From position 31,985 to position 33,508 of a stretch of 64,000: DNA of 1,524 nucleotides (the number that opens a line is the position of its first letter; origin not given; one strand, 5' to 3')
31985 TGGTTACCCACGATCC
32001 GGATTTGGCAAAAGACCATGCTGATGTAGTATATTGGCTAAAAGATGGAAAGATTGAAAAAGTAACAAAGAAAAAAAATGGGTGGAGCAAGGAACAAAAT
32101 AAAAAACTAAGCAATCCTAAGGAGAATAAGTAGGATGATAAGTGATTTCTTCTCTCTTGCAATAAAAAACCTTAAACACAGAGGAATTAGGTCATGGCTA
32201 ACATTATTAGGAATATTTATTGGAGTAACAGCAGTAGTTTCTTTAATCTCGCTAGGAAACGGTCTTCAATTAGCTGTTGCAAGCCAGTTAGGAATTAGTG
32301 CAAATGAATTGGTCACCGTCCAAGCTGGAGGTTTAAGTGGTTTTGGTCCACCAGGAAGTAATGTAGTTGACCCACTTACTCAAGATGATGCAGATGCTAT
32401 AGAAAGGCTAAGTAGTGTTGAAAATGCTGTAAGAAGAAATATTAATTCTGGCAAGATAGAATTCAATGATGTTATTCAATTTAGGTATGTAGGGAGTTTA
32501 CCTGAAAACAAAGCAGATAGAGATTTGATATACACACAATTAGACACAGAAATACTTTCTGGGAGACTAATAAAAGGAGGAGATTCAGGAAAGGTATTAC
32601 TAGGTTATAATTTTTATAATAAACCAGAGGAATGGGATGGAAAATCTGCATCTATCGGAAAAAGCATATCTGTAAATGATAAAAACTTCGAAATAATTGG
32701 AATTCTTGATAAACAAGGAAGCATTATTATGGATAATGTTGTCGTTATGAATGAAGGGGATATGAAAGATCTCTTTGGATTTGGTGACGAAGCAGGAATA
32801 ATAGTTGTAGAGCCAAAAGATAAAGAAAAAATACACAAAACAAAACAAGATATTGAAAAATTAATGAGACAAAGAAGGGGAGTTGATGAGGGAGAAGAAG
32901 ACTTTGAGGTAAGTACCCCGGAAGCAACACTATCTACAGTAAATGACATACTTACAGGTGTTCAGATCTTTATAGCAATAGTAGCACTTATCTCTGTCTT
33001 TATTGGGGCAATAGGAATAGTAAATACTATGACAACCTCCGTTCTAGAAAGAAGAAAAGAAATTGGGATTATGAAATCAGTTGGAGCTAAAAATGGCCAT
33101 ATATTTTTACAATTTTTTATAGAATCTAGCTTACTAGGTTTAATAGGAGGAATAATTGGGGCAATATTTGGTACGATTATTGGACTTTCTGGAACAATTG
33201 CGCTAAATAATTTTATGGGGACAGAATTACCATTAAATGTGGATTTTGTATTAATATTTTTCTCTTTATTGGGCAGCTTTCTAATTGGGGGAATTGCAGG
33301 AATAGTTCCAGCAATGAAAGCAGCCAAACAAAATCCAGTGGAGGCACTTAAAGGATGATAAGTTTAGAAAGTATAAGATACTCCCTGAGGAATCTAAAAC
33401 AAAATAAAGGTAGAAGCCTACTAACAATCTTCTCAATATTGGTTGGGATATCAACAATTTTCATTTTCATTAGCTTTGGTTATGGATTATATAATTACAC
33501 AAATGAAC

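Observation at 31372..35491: MacB-type ABC ATPase plus two paralogous FtsX permeases plus a C-anchored ectoprotein: tripartite mechanotransmission-like operon in an archaeon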

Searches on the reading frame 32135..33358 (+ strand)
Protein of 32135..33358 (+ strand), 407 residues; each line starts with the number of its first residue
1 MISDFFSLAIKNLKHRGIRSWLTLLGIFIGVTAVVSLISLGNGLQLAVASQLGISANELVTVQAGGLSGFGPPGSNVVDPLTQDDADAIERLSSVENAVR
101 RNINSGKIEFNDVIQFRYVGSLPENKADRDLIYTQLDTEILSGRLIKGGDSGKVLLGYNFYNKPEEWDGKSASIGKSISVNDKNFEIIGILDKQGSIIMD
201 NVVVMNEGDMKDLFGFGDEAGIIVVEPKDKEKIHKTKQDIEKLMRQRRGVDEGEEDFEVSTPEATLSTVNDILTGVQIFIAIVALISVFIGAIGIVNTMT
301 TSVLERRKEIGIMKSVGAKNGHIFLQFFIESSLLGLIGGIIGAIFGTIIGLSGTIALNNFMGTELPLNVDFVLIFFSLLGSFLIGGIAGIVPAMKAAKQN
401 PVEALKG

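Call 3: search_protein_families(library=pfam, proteins=[window:32135-33358:+], max_evalue=0.01)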
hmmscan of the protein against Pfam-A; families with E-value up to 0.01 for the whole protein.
window:32135-33358:+ (407 aa): 2 families
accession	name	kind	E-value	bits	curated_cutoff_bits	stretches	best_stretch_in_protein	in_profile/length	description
PF02687.27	FtsX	-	1.5e-24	86.8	25.5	1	282-401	2-120/120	FtsX-like permease C-terminal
PF12704.14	MacB_PCD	-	1.5e-23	84.6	27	1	20-242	1-206/207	MacB-like periplasmic core domain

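Call 4: search_protein_families(library=ncbifam, proteins=[window:32135-33358:+], max_evalue=0.01)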
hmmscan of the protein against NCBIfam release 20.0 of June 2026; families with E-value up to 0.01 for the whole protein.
window:32135-33358:+ (407 aa): 10 families
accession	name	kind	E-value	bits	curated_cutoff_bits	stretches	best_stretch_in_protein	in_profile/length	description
NF007826.0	PRK10535.1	equivalog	3.3e-36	124.8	966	1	6-405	258-645/648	macrolide ABC transporter ATP-binding protein/permease MacB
TIGR03434.1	ADOP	subfamily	1.5e-23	82.9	622.3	1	134-406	120-400/803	ADOP family duplicated permease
TIGR02212.1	lolCE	equivalog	6.4e-18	64.9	362.45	1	180-406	179-409/411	lipoprotein-releasing ABC transporter permease subunit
NF038347.1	FtsX_Gpos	exception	2.5e-15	56.6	225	1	224-348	125-239/296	permease-like cell division protein FtsX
NF038346.1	FtsX_actino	exception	4.8e-15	55.7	250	1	237-345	146-248/308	permease-like cell division protein FtsX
TIGR00439.2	FtsX_Gneg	equivalog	3e-14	52.9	255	1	223-394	119-284/292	permease-like cell division protein FtsX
NF008076.0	PRK10814.1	exception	4.5e-11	42.4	473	1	285-406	273-397/399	lipoprotein-releasing ABC transporter permease subunit LolC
NF008357.0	PRK11146.1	exception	1.4e-07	30.7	439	1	277-405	271-411/414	lipoprotein-releasing ABC transporter permease subunit LolE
TIGR02213.1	lolE_release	exception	1.4e-05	24.2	540.35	1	278-357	269-346/411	lipoprotein-releasing ABC transporter permease subunit LolE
NF041854.1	ABC_perm_YbbP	equivalog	0.0022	16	999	1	264-351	671-757/806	putative ABC transporter permease subunit YbbP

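Call 21: search_solved_structures(query=window:32135-33358:+, max_evalue=0.001)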
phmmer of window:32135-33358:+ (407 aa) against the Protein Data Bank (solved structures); distinct sequences matched with E-value up to 0.001: 17.
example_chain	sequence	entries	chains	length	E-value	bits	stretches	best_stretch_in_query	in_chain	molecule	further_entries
5lil_A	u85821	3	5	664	1.5e-32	116.3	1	4-405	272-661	Macrolide export ATP-binding/permease protein MacB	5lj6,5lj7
5gko_A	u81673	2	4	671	9.8e-32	113.6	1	2-405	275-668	Macrolide export ATP-binding/permease protein MacB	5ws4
5nik_J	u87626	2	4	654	3.1e-27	98.8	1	6-405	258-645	Macrolide export ATP-binding/permease protein MacB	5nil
5xu1_M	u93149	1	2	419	3.5e-27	98.6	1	169-406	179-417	ABC transporter permeae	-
9o9x_C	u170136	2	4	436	3.5e-17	65.7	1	174-406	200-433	ABC transporter permease YtrF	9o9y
7arh_C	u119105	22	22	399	5e-09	38.8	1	283-406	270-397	Lipoprotein-releasing ABC transporter permease subunit LolC | Lipo-releasing system transmembrane protein lolC | Lipoprotein-releasing system transmembrane prot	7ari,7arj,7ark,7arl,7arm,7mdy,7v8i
7mdx_A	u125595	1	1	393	1.3e-07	34.2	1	283-403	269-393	Lipoprotein-releasing system transmembrane protein LolC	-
8idb_C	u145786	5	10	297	4.1e-07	32.5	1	270-385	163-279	Cell division protein FtsX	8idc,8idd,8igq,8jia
9w35_A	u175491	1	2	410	6.4e-07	31.9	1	279-406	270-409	LolF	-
9w37_A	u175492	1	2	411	6.4e-07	31.9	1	279-406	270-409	LolF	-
9w2w_A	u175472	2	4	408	2.1e-06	30.2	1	279-405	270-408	LolF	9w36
8ymc_C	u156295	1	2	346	2.8e-06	29.8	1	239-389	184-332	Cell division protein FtsX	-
8hd0_C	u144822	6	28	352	2.8e-06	29.7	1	239-389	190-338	Cell division protein FtsX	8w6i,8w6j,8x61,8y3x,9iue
7arh_E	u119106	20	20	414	9.9e-06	28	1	276-407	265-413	Lipoprotein-releasing system transmembrane protein LolE | Lipoprotein transporter subunit LolE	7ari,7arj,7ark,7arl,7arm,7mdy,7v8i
9rli_E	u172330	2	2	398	1.1e-05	27.8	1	277-407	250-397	Lipoprotein-releasing system transmembrane protein LolE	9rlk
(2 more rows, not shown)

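Call 70: find_homologous_proteins(query=window:32135-33358:+, max_evalue=1e-10)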
Query window:32135-33358:+ (407 aa): 4775 proteins with E <= 1e-10 among 8000 candidates; the best 120 are listed.
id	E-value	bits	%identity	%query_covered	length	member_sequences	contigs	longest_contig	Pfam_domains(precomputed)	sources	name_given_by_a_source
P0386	4.0e-255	864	100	100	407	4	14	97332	PF02687.28,PF12704.15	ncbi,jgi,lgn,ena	-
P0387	1.3e-217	740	83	100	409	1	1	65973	PF02687.28,PF12704.15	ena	-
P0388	2.5e-212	723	82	100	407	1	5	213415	PF02687.28,PF12704.15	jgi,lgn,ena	jgi:putative ABC transport system permease protein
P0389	3.5e-208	709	79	100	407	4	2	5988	PF02687.28,PF12704.15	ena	-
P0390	6.0e-208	708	80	100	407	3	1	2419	PF02687.28,PF12704.15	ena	-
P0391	7.9e-208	708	80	100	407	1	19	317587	PF02687.28,PF12704.15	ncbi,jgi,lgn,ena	jgi:putative ABC transport system permease protein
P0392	5.7e-207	705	79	100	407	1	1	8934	PF02687.28,PF12704.15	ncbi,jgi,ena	-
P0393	3.7e-206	703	79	100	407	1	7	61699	PF02687.28,PF12704.15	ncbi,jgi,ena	-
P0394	9.1e-206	701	78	100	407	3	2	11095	PF02687.28,PF12704.15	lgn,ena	-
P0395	4.0e-204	696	79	100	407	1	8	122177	PF02687.28,PF12704.15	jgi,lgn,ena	jgi:putative ABC transport system permease protein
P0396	9.4e-204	695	76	100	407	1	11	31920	PF02687.28,PF12704.15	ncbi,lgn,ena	-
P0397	1.9e-203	694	75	100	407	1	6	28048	PF02687.28,PF12704.15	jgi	jgi:putative ABC transport system permease protein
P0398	2.0e-203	694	77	100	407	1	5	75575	PF02687.28,PF12704.15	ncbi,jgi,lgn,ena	-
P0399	7.5e-203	692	77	100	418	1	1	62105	PF02687.28,PF12704.15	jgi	-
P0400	2.4e-202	690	77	100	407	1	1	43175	PF02687.28,PF12704.15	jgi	jgi:putative ABC transport system permease protein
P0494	2.7e-156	538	62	100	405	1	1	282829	PF02687.28,PF12704.15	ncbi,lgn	-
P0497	6.2e-156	537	61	100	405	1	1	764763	PF02687.28,PF12704.15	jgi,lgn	jgi:putative ABC transport system permease protein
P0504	4.5e-155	534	63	100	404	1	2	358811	PF02687.28,PF12704.15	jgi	jgi:putative ABC transport system permease protein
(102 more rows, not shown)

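Call 75: find_encoding_contigs(protein=P0497, flank=5000, max_places=1)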
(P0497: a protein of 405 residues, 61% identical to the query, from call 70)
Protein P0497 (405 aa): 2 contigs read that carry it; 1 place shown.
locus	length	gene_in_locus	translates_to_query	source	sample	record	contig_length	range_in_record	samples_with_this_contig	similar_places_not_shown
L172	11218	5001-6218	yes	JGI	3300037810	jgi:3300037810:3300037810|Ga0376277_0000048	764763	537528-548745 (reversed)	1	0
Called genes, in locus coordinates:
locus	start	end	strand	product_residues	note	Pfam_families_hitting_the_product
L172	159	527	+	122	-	-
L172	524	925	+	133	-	PF00572:Ribosomal_L13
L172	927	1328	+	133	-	PF00380:Ribosomal_S9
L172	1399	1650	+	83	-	PF14333:DUF4389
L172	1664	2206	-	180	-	PF07508:Recombinase (weak)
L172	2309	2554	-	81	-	-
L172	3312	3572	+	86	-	-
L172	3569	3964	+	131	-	-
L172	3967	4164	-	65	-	PF01194:RNA_pol_N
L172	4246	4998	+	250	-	PF00005:ABC_tran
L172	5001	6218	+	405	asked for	PF12704:MacB_PCD, PF02687:FtsX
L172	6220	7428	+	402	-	PF12704:MacB_PCD, PF02687:FtsX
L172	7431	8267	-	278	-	-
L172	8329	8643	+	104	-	-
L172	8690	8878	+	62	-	-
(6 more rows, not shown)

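Call 76: find_encoding_contigs(protein=P0504, flank=5000, max_places=1)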
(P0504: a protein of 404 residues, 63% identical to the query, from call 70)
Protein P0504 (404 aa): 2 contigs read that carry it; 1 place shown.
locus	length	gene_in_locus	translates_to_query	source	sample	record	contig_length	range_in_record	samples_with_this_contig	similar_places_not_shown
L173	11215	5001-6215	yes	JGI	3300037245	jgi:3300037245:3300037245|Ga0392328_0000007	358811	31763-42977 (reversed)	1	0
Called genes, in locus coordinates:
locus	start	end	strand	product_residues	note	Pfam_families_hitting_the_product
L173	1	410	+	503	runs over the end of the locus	PF01351:RNase_HII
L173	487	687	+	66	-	-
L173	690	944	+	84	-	PF01541:GIY-YIG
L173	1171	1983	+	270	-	PF03477:ATP-cone (weak), PF22357:AF1548-like_C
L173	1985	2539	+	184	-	PF13489:Methyltransf_23 (weak), PF13847:Methyltransf_31 (weak)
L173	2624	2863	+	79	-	-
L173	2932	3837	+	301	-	PF00413:Peptidase_M10 (weak), PF01400:Astacin (weak)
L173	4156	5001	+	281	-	PF00005:ABC_tran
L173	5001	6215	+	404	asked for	PF12704:MacB_PCD, PF02687:FtsX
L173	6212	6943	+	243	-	PF01909:NTP_transf_2 (weak), PF18765:Polbeta (weak)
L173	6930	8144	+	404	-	PF12704:MacB_PCD, PF02687:FtsX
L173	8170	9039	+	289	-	-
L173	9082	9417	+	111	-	PF27370:MJ0788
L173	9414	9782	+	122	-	PF10049:DUF2283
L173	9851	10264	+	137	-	PF04463:2-thiour_desulf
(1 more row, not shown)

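Call 77: find_encoding_contigs(protein=P0494, flank=5000, max_places=1)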
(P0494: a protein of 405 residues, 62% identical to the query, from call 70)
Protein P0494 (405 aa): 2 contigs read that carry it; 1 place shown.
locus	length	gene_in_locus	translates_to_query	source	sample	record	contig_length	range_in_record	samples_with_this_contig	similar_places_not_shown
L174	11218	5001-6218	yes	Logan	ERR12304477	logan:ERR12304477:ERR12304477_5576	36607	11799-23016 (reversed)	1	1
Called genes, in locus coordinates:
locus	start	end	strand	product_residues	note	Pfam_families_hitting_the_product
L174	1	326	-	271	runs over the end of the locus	PF12705:PDDEXK_1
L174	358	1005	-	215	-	-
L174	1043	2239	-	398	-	PF00009:GTP_EFTU, PF01926:MMR_HSR1 (weak), PF09173:eIF2_C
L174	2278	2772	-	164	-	-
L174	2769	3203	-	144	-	PF03773:ArsP_1 (weak)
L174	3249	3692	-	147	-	PF01092:Ribosomal_S6e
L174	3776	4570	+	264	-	PF00005:ABC_tran, PF02463:SMC_N (faint), PF13304:AAA_21 (faint)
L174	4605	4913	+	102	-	-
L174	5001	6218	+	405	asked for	PF12704:MacB_PCD, PF02687:FtsX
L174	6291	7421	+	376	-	PF12704:MacB_PCD, PF02687:FtsX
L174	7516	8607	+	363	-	PF09903:DUF2130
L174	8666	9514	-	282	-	-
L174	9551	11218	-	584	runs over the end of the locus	PF00009:GTP_EFTU, PF01926:MMR_HSR1, PF11987:IF-2, PF14578:GTP_EFTU_D4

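Call 79: predict_structure(alignment_id=A4)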
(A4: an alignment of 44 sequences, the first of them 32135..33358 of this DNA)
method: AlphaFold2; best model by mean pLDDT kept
length: 407 residues; sequences in the alignment: 44
mean_pLDDT: 81.4   pTM: 0.58
mean pLDDT of the five models: 81.4, 78.2, 77.9, 77.1, 73.1
residues with pLDDT >= 90: 73; 70-90: 277; 50-70: 47; < 50: 10
segments of 3 or more residues with pLDDT < 50: 67-76
pLDDT, mean of each block of 10 residues (from residue 1): 67 65 75 76 66 63 62 52 90 90 87 89 88 82 89 92 88 92 94 81 89 77 86 89 89 82 75 76 81 84 84 86 89 87 85 79 71 86 88 87 77
secondary structure, 60 per line:
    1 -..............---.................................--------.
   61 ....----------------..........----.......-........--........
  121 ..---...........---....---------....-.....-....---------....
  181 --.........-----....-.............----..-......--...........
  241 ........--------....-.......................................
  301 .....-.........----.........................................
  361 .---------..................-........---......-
elements in order: H2-15 H19-51 E60-64 H83-90 E95-101 E103-110 E113-122 H126-136 E140-143 E153-156 H158-162 H164-167 E177-180 E183-191 H197-200 E202-206 H207-214 E222-227 H230-248 E257-260 H262-305 H307-315 H320-361 H371-388 H390-397 H401-406

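Call 81: fold_search(model_id=the predicted structure, library=pdb)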
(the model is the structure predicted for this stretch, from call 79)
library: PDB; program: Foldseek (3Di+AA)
matches with E <= 10: 281; with E <= 0.001: 71
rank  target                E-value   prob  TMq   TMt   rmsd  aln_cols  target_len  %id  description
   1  5gko_A                6.9e-23  1.00  0.69  0.46   6.3       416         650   26  Crystal structure of tripartite-type ABC transporter, MacB from Acinetobacter baumannii (released 2017-11-15)
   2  5xu1_M                1.8e-20  1.00  0.66  0.69   6.0       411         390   22  Structure of a non-canonical ABC transporter from Streptococcus pneumoniae R6 (released 2018-01-24)
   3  5lil_A                5.7e-20  1.00  0.44  0.31  11.0       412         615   24  Structure of Aggregatibacter actinomycetemcomitans MacB bound to ATPyS (P21) (released 2017-11-15)
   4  5nik_J                1.1e-18  1.00  0.54  0.38   8.6       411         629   23  Structure of the MacAB-TolC ABC-type tripartite multidrug efflux pump (released 2017-05-24)
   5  5xu1_S                1.5e-18  1.00  0.61  0.65   6.6       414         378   22  Structure of a non-canonical ABC transporter from Streptococcus pneumoniae R6 (released 2018-01-24)
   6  5lj7_B                2.7e-18  1.00  0.46  0.34  10.1       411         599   24  Structure of Aggregatibacter actinomycetemcomitans MacB bound to ATP (P21) (released 2017-11-15)
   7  5lil_B                2.9e-18  1.00  0.46  0.33  10.3       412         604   24  Structure of Aggregatibacter actinomycetemcomitans MacB bound to ATPyS (P21) (released 2017-11-15)
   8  9rld_E                7.6e-18  1.00  0.52  0.51   8.7       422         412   16  LolCDE complex with Lpp lipoprotein (released 2026-01-21)
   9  5lj6                  9.7e-18  1.00  0.46  0.33  10.6       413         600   24  Structure of Aggregatibacter actinomycetemcomitans MacB bound to ATPyS (P6522) (released 2017-11-15)
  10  9rlc_E                1.2e-17  1.00  0.55  0.55   8.3       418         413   16  LolCDE complex with Lpp lipoprotein (released 2026-01-21)
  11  5lj7_A                1.1e-16  1.00  0.44  0.32  10.8       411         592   24  Structure of Aggregatibacter actinomycetemcomitans MacB bound to ATP (P21) (released 2017-11-15)
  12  9xro_E                1.4e-16  1.00  0.41  0.44  10.8       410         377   16  LolCDE in complex with SMT-738_3 (released 2026-03-18)
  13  9rld_C                9.6e-16  1.00  0.39  0.40  10.6       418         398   17  LolCDE complex with Lpp lipoprotein (released 2026-01-21)
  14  9rli_E                9.3e-15  1.00  0.54  0.55   8.3       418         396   17  LolCDEdelta(235-252) complex with Pal lipoprotein (released 2026-01-21)
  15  9o9x_C                9.8e-15  1.00  0.44  0.41  10.4       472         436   21  ytrEF nucleotide-free conformation (released 2025-10-15)
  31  3ftj                  5.2e-10  1.00  0.42  0.75   3.4       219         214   17  Crystal structure of the periplasmic region of MacB from Actinobacillus actinomycetemcomitans (released 2009-05-26)
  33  5f9q                  2.3e-09  1.00  0.38  0.75   4.1       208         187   16  Crystal structure of the extracellular domain of noncanonic ABC-type transporter YknZ from Gram-positive bacteria (released 2016-02-03)
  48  8ymc_C                7.8e-07  1.00  0.42  0.54   9.5       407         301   16  FtsEX in nanodisc (released 2025-03-12)
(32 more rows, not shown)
